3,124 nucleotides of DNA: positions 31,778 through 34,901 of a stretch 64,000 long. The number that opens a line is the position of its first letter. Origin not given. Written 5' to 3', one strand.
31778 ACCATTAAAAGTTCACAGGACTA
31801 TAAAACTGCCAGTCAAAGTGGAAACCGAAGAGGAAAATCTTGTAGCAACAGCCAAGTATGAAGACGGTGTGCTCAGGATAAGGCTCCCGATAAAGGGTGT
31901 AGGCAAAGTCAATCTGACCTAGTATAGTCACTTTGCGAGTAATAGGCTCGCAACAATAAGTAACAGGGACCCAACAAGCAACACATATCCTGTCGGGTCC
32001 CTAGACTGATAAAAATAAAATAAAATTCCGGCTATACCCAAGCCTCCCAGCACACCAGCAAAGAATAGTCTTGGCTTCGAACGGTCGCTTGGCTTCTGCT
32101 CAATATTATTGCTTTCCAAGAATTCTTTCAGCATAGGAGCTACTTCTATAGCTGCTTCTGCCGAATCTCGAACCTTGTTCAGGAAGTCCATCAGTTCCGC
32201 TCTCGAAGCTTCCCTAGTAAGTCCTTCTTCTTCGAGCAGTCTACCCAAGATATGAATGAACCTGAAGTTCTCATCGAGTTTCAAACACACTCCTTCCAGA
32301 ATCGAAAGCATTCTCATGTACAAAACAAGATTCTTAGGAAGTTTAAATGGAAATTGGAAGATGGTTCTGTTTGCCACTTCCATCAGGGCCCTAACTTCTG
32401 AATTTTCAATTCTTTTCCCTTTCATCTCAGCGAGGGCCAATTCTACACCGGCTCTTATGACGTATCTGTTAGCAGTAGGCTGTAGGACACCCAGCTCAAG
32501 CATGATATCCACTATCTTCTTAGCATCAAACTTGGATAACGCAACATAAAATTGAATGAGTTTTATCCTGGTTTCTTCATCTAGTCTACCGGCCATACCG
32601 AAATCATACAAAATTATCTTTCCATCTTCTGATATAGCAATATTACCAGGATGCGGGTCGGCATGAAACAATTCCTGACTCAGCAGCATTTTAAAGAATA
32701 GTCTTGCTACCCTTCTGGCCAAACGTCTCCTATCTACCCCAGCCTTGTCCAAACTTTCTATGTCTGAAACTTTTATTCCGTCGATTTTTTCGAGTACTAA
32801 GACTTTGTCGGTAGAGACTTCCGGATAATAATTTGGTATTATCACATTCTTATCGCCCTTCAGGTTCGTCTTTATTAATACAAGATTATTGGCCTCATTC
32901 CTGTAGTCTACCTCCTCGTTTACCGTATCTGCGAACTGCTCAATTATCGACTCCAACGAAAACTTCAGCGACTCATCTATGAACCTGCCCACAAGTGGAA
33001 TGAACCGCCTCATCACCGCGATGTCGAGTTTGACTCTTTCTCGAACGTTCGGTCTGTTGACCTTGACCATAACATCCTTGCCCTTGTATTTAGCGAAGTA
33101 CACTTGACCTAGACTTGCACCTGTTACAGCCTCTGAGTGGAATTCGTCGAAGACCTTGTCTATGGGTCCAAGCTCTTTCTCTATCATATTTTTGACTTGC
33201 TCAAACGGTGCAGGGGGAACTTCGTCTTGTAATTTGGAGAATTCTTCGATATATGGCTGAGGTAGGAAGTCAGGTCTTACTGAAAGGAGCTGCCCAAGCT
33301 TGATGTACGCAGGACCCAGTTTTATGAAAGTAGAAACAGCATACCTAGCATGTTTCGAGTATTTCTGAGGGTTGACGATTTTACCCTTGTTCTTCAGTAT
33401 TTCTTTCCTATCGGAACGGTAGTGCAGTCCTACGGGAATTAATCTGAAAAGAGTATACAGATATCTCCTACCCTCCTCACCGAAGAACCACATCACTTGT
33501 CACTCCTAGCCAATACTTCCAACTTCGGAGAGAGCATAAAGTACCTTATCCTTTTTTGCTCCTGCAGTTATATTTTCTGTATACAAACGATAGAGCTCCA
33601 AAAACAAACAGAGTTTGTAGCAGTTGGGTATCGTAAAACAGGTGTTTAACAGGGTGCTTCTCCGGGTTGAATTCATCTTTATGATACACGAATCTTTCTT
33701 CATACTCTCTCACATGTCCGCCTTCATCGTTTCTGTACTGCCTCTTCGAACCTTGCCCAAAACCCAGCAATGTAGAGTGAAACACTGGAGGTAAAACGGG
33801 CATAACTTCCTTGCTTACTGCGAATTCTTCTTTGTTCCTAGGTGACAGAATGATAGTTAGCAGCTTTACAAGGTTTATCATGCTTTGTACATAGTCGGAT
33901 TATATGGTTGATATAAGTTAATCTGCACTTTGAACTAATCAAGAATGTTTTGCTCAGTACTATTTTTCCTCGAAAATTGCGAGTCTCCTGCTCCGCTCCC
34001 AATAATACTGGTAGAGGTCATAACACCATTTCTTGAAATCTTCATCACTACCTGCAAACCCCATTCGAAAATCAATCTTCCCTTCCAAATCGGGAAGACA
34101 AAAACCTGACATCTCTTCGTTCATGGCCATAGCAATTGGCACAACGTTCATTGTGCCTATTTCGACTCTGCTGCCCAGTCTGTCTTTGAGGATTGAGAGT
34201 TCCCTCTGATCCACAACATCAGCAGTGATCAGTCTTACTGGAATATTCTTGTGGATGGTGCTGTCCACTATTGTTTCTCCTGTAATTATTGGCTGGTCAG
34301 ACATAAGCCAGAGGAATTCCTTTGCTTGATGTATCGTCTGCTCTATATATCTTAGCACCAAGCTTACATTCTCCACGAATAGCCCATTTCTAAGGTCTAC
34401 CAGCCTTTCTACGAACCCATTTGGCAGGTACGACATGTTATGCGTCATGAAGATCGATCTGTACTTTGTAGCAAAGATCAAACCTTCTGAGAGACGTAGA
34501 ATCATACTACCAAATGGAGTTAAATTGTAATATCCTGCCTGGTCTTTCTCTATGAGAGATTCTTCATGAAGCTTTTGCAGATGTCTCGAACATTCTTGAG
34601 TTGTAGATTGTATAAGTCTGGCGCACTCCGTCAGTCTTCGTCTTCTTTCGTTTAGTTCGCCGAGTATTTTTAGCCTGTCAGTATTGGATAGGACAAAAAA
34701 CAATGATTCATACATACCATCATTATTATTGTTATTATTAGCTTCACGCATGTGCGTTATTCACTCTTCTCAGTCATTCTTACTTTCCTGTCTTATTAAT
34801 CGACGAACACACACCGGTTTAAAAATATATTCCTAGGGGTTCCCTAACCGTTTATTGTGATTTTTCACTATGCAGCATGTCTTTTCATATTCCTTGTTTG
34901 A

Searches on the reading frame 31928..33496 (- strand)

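Call 44: search_protein_families(library=pfam, proteins=[window:31928-33496:-], max_evalue=0.00001)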
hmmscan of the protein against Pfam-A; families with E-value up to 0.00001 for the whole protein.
window:31928-33496:- (522 aa): 1 family
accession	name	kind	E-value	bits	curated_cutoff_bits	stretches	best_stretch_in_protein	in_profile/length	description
PF03109.22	ABC1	-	2.7e-71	240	22.9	1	88-331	1-243/244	ABC1 atypical kinase-like domain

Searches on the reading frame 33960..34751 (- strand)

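Call 44: search_protein_families(library=pfam, proteins=[window:33960-34751:-], max_evalue=0.00001)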
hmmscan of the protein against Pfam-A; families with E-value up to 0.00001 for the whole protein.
window:33960-34751:- (263 aa): 1 family
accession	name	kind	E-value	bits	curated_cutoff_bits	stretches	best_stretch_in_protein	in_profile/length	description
PF25213.1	HVO_A0261_N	-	4.8e-07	30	35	1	19-89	6-75/86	HVO_A0261 N-terminal domain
